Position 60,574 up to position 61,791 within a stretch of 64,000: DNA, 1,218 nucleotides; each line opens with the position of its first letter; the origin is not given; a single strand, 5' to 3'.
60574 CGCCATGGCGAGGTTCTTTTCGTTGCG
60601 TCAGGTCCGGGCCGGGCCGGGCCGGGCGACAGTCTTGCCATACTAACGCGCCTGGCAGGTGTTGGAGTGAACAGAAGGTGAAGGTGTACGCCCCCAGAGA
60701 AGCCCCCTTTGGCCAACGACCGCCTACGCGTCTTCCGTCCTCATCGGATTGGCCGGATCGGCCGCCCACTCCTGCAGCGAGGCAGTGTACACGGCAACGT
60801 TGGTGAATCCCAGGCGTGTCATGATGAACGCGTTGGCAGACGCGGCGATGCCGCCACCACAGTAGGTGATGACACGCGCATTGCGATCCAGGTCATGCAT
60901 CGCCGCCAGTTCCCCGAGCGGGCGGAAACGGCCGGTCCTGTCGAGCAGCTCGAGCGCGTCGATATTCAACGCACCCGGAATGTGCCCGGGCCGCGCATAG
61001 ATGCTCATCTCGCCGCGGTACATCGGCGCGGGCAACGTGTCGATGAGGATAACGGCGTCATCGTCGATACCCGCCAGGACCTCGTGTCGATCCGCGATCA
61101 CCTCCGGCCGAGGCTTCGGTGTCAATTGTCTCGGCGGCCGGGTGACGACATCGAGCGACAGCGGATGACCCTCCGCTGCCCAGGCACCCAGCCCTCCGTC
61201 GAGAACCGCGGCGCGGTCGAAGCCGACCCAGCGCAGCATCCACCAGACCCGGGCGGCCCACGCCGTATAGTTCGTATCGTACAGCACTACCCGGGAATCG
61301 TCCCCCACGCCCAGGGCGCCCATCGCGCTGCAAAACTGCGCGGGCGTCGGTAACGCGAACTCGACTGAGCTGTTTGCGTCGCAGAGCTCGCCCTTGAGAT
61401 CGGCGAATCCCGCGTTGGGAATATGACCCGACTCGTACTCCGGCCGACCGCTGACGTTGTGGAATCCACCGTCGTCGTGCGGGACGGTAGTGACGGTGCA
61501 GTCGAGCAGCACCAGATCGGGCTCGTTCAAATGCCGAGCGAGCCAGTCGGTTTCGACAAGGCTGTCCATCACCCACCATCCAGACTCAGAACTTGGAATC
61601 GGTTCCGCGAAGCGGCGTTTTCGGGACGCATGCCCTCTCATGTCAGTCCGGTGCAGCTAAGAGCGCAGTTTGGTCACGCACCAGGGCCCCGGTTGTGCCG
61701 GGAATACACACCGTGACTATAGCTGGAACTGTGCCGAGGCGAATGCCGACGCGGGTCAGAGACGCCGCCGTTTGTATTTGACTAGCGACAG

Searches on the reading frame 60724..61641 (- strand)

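Call 82: search_protein_families(library=pfam, proteins=[window:60724-61641:-], max_evalue=0.0001)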
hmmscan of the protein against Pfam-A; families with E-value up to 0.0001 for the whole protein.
window:60724-61641:- (305 aa): 1 family
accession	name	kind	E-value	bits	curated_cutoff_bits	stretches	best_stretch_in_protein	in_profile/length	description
PF00581.25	Rhodanese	-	1.6e-27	96.4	22.2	2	186-294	3-101/102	Rhodanese-like domain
